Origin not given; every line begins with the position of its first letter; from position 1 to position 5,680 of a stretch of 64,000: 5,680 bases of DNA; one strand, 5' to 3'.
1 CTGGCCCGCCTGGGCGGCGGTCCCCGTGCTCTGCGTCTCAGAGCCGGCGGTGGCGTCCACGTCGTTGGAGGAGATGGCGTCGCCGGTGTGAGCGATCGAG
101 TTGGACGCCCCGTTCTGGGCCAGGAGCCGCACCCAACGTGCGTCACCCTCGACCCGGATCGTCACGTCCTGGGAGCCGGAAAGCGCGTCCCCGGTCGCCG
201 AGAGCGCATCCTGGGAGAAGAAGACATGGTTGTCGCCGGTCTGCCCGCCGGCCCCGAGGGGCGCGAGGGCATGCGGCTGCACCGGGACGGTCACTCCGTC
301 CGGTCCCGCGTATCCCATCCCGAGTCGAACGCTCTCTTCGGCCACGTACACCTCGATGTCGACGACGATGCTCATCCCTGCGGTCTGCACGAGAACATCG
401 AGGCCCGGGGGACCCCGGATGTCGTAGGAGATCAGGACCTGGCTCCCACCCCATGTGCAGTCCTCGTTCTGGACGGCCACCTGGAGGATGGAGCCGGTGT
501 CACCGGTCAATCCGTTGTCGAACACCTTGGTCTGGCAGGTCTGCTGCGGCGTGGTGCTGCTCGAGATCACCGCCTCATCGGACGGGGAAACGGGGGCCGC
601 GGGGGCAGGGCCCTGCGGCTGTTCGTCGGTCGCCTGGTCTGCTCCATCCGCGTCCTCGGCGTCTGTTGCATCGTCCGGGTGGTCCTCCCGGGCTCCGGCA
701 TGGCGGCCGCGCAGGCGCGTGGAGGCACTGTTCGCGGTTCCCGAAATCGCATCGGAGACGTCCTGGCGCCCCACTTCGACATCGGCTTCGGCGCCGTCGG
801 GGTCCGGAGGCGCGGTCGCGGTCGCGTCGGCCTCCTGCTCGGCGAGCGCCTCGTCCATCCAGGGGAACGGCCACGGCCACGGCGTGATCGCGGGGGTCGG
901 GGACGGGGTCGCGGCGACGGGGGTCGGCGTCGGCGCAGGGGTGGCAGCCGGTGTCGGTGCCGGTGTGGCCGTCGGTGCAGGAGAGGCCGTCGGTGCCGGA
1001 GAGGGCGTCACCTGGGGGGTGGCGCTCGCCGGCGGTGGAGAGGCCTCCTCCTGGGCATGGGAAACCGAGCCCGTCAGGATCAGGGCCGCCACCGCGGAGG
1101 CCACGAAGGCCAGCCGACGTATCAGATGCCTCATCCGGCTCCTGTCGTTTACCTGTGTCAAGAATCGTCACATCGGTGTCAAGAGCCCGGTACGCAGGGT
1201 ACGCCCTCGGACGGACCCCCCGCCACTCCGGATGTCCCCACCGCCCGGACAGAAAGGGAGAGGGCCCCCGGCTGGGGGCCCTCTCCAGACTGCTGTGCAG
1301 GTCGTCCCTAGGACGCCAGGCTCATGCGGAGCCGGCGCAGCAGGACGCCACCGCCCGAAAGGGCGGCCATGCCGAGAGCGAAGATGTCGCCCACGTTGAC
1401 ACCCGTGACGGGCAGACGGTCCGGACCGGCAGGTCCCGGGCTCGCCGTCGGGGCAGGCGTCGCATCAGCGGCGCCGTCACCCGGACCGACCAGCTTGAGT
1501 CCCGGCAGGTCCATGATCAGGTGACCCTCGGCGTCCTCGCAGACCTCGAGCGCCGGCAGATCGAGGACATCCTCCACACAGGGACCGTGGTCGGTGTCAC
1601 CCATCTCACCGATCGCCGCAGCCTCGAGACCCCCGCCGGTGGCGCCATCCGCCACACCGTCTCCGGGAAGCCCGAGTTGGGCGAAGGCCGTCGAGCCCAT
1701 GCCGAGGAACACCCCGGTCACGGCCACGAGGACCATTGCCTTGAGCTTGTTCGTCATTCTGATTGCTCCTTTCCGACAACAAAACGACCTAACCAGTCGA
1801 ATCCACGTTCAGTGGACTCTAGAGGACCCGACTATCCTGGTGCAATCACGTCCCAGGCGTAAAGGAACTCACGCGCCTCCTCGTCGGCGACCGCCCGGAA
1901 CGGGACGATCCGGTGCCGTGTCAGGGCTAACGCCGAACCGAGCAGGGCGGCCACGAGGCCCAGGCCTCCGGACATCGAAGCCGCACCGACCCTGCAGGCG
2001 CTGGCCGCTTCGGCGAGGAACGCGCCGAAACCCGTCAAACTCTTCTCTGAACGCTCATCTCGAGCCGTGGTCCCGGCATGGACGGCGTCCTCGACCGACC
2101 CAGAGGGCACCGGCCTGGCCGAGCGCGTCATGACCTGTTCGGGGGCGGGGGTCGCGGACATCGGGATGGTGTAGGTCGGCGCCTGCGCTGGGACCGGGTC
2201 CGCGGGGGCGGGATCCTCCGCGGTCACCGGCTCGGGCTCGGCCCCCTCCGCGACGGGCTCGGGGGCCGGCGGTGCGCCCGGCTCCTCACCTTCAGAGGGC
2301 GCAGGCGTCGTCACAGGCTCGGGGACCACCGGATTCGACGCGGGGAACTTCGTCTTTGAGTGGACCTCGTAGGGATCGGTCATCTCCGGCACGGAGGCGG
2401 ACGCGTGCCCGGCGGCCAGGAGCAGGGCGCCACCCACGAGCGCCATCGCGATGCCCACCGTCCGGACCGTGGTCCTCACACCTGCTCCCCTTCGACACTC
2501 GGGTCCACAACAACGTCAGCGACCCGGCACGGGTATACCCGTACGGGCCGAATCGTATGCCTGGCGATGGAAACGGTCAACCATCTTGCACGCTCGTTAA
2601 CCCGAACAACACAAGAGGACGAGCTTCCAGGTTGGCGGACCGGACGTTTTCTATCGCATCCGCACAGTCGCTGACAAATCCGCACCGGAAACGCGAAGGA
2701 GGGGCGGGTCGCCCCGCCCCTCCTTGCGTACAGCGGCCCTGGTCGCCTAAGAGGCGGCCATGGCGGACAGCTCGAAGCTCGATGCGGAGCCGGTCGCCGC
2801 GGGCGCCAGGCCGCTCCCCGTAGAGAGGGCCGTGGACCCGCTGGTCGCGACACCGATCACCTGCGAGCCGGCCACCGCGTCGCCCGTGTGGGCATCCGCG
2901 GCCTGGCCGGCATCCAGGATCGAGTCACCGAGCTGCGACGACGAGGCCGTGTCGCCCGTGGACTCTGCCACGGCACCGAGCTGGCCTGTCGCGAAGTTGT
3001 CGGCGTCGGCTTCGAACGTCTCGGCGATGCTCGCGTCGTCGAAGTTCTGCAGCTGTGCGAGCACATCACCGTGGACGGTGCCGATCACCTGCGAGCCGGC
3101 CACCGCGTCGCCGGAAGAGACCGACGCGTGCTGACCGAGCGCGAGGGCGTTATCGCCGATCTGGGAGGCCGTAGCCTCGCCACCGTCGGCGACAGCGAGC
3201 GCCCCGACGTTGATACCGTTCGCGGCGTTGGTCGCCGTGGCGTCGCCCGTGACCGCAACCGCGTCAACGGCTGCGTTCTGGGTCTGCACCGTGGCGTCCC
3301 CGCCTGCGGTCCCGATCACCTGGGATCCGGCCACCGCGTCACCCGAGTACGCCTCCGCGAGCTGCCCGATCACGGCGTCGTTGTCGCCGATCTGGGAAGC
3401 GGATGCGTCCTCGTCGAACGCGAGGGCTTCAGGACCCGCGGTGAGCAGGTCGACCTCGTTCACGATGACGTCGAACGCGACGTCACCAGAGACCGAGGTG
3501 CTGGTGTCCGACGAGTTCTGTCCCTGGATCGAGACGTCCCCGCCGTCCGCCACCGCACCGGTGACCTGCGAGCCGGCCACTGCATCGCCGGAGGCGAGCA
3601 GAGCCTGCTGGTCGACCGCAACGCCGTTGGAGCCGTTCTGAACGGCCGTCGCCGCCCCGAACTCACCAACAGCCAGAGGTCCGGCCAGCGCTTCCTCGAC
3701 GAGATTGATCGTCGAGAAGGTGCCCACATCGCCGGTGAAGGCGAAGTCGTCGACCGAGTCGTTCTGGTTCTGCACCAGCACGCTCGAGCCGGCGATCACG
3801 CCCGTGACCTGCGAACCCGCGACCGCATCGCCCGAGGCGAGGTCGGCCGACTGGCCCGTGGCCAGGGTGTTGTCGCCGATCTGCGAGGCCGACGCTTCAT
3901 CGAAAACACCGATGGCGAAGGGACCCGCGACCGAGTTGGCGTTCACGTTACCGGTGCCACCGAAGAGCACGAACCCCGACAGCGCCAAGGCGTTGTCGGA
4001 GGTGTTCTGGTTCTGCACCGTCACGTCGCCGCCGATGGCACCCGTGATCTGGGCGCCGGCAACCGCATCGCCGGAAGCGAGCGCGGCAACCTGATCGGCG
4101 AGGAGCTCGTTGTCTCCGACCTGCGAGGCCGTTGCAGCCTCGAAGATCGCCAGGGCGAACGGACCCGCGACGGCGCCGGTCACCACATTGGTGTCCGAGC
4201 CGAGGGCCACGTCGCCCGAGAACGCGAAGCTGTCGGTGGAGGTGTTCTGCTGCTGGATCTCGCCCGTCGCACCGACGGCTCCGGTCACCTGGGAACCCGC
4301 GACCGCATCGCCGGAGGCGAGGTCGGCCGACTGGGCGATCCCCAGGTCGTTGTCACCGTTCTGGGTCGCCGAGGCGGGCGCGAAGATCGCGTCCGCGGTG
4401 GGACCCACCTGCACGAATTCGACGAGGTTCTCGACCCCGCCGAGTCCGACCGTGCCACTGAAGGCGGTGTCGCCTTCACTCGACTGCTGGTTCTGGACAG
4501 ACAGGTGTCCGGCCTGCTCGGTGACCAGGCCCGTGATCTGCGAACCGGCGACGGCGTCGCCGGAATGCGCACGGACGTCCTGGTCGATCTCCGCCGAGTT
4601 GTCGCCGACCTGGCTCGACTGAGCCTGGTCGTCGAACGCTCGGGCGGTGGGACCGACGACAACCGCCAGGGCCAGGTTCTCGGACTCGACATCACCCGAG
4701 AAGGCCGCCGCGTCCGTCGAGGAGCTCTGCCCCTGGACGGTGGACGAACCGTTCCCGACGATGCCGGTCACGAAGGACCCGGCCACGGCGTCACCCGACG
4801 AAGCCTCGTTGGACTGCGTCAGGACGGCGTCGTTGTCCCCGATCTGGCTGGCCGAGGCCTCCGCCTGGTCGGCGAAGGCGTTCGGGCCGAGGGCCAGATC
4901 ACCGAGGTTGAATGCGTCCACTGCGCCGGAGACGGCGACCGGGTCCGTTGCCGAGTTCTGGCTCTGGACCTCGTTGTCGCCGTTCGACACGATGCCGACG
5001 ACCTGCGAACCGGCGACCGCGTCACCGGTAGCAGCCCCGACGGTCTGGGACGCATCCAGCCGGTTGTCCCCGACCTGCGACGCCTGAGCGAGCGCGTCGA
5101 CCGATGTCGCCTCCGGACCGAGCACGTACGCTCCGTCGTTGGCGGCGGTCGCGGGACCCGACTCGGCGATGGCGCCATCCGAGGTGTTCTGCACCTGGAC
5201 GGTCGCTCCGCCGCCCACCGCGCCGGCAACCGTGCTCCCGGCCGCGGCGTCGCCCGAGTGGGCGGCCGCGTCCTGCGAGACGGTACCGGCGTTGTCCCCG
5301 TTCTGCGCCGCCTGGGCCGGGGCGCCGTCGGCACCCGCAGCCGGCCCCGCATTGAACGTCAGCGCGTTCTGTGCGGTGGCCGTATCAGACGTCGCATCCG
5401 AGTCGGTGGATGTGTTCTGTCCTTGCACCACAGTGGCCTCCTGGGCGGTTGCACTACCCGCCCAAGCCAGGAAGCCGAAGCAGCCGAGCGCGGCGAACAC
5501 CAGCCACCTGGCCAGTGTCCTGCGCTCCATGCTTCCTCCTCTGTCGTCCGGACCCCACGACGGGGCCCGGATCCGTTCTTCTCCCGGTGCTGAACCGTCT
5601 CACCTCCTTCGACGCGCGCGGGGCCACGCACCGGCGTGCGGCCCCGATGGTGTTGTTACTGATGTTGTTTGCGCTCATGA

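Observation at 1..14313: Head-to-tail array of five paralogous genes for lysine-free, hyper-acidic secreted proteins built from a ~78-aa repeat I cannot place in any known family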

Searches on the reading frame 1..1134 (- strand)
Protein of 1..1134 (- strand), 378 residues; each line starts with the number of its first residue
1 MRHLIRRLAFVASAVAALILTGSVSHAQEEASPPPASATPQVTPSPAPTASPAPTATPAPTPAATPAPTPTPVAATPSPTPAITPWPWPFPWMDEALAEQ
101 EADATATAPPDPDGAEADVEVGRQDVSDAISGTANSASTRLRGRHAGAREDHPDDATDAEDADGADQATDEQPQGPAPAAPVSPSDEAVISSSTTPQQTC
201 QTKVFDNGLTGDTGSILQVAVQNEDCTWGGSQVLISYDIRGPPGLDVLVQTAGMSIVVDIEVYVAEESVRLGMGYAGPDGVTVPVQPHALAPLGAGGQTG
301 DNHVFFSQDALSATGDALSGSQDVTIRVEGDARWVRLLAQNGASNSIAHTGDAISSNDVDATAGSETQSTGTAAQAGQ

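Call 4: search_protein_families(library=pfam, proteins=[window:1-1134:-], max_evalue=1)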
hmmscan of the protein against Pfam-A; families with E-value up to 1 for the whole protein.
window:1-1134:- (378 aa): 0 families

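Call 5: search_protein_families(library=ncbifam, proteins=[window:1-1134:-], max_evalue=1)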
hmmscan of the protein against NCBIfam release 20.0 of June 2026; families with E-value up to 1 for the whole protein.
window:1-1134:- (378 aa): 3 families
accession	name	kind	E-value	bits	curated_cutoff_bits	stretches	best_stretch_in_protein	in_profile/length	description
NF052345.1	S_layer_anammox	exception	0.051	10.9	1400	1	38-139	1274-1375/1596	Kustd1514 family S-layer glycoprotein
NF037973.1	metallo_SslE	exception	0.1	9.9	3000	1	17-82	18-89/1519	lipoprotein metalloprotease SslE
NF008975.0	PRK12323.1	equivalog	0.57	8.8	875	1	23-234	416-621/709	DNA polymerase III subunit gamma/tau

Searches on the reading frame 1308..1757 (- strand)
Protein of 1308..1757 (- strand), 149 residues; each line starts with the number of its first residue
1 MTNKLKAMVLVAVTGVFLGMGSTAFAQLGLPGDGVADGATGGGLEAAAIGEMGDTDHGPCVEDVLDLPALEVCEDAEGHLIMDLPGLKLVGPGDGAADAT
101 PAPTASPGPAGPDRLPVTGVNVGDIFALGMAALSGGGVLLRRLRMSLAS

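Call 19: search_protein_families(library=pfam, proteins=[window:1308-1757:-], max_evalue=0.01)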
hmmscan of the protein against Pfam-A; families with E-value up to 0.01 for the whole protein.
window:1308-1757:- (149 aa): 0 families

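Call 78: find_homologous_proteins(query=window:1308-1757:-, max_evalue=0.001)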
Query window:1308-1757:- (149 aa): 77 proteins with E <= 0.001 among 1213 candidates.
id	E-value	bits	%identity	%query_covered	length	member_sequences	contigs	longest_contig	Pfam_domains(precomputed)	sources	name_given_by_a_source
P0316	4.3e-87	307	100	100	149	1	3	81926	-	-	-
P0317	1.1e-74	267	81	100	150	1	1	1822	-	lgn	-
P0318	1.5e-42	163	62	99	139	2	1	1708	-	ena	-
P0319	1.0e-41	160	57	93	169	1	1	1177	-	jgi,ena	-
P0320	2.1e-40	156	55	100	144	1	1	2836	-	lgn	-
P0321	1.8e-39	153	56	93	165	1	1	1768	-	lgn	-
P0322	3.8e-39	152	54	93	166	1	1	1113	-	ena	-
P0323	1.0e-38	150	56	100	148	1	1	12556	-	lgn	-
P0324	2.6e-38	149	61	99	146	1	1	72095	-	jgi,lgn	jgi:LPXTG-motif cell wall-anchored protein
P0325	5.9e-38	148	57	99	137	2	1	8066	-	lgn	-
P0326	6.2e-38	148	49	99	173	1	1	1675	-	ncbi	-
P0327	5.8e-37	145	66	59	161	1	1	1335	-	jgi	jgi:LPXTG-motif cell wall-anchored protein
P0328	3.5e-36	142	55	100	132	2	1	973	-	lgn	-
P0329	3.7e-36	142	56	100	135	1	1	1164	-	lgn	-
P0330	4.5e-36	142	66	70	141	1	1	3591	-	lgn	-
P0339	1.2e-32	131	58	87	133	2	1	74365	-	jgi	jgi:LPXTG-motif cell wall-anchored protein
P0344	2.4e-31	126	51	100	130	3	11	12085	-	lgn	-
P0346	2.8e-31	126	50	100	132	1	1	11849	-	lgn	-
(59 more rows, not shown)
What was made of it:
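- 1308..1757 (-): acc149: small secreted protein with an LPVTG sortase motif, a hydrophobic helix and an RRLR tail, so probably wall-anchored. It is followed by a terminator hairpin at 1257-1286. Its family has 77 clusters, named 'LPXTG-motif cell wall-anchored protein' by JGI (call 78).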

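Call 79: find_encoding_contigs(protein=P0339, flank=10000, max_places=1)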
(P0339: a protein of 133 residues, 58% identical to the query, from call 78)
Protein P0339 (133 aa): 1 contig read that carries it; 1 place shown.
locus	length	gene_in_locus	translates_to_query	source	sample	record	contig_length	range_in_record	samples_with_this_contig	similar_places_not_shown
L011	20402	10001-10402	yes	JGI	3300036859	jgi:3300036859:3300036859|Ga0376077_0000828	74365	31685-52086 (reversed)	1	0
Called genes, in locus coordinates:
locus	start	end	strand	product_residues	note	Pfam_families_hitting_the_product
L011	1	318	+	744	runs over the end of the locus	PF26549:Tricorn_N (faint), PF07676:PD40 (faint)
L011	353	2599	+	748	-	PF00930:DPPIV_N (faint), PF07676:PD40 (faint), PF26549:Tricorn_N (faint)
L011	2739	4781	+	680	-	PF00930:DPPIV_N (faint), PF26549:Tricorn_N (faint), PF26550:Tricorn_2nd (faint), PF07676:PD40 (faint)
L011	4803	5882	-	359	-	PF14306:PUA_2, PF01747:ATP-sulfurylase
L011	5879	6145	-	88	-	PF04480:DUF559 (weak), PF18741:MTES_1575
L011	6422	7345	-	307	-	PF00005:ABC_tran, PF13175:AAA_15 (faint), PF13304:AAA_21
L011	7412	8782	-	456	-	-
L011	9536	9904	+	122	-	-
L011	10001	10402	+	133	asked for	-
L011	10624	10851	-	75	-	-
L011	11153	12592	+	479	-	-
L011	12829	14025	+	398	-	PF26549:Tricorn_N (weak), PF07676:PD40 (faint)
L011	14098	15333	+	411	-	PF26549:Tricorn_N (faint)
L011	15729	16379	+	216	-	-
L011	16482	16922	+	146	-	PF00436:SSB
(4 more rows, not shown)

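Call 80: find_encoding_contigs(protein=P0323, flank=10000, max_places=1)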
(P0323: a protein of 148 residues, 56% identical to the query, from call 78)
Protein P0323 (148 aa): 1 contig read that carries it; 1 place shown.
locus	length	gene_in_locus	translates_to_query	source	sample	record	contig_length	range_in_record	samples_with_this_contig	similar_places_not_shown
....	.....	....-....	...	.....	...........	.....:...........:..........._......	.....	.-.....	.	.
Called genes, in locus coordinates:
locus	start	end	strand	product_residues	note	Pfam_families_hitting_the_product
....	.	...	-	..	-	?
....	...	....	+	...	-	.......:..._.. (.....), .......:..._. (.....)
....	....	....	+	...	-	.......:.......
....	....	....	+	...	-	-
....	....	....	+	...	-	-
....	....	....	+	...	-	-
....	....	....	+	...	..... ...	-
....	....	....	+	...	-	-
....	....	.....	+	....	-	-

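Call 81: find_encoding_contigs(protein=P0346, flank=10000, max_places=1)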
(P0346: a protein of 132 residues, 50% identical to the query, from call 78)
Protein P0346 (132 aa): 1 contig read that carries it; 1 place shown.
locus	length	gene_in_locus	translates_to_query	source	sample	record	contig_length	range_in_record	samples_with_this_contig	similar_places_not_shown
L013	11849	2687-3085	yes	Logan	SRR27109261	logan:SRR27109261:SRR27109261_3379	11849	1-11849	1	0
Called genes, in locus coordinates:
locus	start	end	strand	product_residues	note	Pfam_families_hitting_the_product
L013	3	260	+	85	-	?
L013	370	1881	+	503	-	PF00082:Peptidase_S8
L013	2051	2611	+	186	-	-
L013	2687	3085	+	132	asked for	-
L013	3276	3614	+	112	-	-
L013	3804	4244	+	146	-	PF00436:SSB, PF22657:SSB_1 (faint)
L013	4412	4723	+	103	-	PF01250:Ribosomal_S6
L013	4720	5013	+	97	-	PF01084:Ribosomal_S18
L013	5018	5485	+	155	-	PF01281:Ribosomal_L9_N, PF03948:Ribosomal_L9_C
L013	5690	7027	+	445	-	PF00772:DnaB, PF13481:AAA_25, PF03796:DnaB_C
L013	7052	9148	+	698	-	PF07719:TPR_2 (faint), PF04932:Wzy_C, PF13424:TPR_12 (faint), PF13428:TPR_14 (faint)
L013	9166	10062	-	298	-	PF04389:Peptidase_M28 (faint)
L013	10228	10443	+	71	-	-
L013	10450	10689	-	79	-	-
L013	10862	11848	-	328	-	?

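Call 82: find_encoding_contigs(protein=P0344, flank=10000, max_places=1)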
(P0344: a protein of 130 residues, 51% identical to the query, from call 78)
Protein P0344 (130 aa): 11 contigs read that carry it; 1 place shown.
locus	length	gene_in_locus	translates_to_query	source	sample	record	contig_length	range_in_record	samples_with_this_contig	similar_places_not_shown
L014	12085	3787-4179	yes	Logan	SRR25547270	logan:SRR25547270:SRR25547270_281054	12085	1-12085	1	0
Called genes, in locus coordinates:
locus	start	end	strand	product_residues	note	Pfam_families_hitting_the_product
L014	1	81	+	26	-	?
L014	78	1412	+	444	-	-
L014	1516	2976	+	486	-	PF00082:Peptidase_S8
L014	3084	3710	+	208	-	-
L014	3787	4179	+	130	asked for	-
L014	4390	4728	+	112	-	-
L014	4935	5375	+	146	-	PF00436:SSB, PF22657:SSB_1 (faint)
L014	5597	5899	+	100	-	PF01250:Ribosomal_S6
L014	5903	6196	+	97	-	PF01084:Ribosomal_S18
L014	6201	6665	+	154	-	PF01281:Ribosomal_L9_N, PF03948:Ribosomal_L9_C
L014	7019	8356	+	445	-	PF00772:DnaB, PF13481:AAA_25, PF03796:DnaB_C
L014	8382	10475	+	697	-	PF04932:Wzy_C, PF13432:TPR_16 (faint), PF14559:TPR_19 (faint), PF00515:TPR_1 (faint), PF07719:TPR_2 (faint), PF13428:TPR_14 (faint)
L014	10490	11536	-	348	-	PF04389:Peptidase_M28 (faint)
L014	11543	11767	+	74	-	-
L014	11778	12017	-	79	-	-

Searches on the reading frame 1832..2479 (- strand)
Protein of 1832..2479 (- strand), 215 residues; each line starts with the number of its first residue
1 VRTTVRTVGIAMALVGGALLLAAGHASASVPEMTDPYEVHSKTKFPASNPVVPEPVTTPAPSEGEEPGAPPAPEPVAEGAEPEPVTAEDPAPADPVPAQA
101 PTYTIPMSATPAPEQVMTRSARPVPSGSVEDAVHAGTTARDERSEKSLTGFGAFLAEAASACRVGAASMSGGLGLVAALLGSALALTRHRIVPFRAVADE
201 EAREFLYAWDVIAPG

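Call 19: search_protein_families(library=pfam, proteins=[window:1832-2479:-], max_evalue=0.01)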
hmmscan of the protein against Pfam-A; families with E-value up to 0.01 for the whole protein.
window:1832-2479:- (215 aa): 0 families
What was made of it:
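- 1832..2479 (-): acc215: 215-aa protein with a signal peptide, a Pro-rich region, one C-terminal membrane helix, and a conserved tail ending .............. It is a backbone neighbour, not an R paralog. No Pfam hit (call 19).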

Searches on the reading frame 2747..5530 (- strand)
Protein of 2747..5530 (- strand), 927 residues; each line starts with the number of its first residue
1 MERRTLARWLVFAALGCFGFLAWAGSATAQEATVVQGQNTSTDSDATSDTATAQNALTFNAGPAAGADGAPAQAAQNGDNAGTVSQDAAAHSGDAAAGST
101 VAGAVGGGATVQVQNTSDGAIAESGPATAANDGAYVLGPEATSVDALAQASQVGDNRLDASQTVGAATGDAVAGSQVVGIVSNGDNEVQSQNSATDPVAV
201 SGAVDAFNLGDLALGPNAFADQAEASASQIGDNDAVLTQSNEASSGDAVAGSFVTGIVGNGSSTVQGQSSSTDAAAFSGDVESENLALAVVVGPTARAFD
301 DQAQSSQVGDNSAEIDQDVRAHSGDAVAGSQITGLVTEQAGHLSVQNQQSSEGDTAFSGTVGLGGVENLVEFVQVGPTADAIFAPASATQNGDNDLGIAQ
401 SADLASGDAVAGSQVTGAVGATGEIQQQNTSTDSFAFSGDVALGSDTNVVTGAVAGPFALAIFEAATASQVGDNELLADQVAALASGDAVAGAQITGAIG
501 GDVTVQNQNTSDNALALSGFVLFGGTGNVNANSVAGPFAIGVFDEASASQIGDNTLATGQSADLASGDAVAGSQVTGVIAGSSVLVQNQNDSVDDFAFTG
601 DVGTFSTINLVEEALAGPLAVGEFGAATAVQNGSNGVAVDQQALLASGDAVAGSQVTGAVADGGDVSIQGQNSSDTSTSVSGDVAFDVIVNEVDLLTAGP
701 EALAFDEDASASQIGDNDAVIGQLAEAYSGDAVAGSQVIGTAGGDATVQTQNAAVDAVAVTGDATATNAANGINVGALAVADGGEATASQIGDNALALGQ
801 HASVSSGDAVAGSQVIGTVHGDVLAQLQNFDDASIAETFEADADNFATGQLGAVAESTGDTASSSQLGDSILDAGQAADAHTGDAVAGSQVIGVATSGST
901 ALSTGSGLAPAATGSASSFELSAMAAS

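Call 4: search_protein_families(library=pfam, proteins=[window:2747-5530:-], max_evalue=1)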
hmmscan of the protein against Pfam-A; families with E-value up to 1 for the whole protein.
window:2747-5530:- (927 aa): 0 families

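Call 5: search_protein_families(library=ncbifam, proteins=[window:2747-5530:-], max_evalue=1)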
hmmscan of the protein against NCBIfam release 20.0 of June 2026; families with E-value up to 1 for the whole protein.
window:2747-5530:- (927 aa): 0 families

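Call 6: search_solved_structures(query=window:2747-5530:-, max_evalue=10)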
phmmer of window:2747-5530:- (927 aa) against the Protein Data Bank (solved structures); distinct sequences matched with E-value up to 10: 0.
